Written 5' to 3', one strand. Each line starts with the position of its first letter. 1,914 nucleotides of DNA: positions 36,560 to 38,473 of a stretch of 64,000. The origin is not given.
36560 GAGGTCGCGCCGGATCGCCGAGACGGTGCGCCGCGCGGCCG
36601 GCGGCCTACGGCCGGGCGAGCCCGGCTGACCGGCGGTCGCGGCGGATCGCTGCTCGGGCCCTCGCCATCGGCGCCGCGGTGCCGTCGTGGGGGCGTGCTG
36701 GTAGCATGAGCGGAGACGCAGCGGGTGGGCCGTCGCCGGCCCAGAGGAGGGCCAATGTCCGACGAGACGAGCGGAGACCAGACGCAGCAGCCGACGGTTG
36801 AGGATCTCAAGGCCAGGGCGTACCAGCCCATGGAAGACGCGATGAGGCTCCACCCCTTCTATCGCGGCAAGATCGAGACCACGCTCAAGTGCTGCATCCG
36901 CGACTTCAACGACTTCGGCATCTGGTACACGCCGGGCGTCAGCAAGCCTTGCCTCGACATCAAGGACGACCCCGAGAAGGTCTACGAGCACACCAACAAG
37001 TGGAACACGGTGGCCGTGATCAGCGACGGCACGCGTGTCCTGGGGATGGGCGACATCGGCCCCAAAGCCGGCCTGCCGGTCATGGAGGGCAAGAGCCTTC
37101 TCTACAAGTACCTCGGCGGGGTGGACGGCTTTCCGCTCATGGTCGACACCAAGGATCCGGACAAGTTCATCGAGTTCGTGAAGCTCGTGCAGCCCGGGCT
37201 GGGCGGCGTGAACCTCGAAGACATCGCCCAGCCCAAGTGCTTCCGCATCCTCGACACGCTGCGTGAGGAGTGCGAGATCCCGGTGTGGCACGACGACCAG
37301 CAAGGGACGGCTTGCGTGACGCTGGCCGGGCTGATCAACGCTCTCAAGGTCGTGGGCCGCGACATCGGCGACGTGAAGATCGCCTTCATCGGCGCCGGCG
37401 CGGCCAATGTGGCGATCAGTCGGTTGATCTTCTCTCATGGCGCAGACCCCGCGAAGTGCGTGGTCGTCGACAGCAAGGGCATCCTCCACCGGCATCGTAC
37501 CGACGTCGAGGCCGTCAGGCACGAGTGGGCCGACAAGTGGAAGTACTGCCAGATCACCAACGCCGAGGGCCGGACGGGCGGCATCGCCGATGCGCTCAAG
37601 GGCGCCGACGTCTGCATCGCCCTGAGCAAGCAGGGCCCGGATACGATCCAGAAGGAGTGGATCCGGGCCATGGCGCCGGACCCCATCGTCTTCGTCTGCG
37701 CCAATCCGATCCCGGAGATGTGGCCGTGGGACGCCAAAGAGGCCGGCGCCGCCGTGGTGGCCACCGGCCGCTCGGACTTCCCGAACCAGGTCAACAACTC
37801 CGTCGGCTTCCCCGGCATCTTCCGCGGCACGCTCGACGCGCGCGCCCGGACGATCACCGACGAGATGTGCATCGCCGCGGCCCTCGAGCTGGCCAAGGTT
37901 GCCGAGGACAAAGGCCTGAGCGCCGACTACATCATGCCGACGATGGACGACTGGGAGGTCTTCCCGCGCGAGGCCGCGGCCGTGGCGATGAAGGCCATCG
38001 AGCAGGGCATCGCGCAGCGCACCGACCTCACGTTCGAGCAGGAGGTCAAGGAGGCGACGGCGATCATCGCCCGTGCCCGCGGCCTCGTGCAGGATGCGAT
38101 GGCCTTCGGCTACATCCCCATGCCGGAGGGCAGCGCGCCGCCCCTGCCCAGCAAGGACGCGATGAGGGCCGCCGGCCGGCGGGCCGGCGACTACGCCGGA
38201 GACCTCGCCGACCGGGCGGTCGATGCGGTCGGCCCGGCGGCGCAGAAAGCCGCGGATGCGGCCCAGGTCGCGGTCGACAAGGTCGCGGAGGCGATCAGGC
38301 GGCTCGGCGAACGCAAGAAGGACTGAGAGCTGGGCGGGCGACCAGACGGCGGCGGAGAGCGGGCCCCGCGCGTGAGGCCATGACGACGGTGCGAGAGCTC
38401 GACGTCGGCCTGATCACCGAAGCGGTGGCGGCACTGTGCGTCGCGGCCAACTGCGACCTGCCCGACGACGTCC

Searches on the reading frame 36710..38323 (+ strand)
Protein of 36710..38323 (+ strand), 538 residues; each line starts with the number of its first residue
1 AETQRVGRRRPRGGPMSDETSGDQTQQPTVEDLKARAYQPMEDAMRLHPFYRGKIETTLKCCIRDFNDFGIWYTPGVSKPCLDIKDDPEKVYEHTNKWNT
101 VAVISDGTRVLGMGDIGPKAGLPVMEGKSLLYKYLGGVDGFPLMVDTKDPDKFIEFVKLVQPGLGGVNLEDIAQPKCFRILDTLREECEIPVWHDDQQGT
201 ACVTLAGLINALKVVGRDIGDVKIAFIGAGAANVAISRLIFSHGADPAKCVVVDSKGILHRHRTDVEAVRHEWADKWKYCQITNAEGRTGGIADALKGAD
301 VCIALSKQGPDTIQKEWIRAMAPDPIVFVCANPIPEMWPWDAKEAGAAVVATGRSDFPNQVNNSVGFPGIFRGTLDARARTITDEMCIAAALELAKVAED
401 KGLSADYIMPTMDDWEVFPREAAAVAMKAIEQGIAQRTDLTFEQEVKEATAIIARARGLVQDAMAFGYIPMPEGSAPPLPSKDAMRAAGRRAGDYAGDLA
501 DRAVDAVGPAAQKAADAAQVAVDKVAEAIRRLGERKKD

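Call 41: search_protein_families(library=pfam, proteins=[window:36710-38323:+], max_evalue=0.00001)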
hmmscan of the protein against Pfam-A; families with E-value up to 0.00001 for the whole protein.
window:36710-38323:+ (538 aa): 2 families
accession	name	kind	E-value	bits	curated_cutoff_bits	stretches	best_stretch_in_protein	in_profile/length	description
PF00390.24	malic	-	8.5e-27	94.6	23.1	1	54-185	3-182/182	Malic enzyme, N-terminal domain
PF03949.21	Malic_M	-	3.1e-25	89.4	23.5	1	198-423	2-250/258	Malic enzyme, NAD binding domain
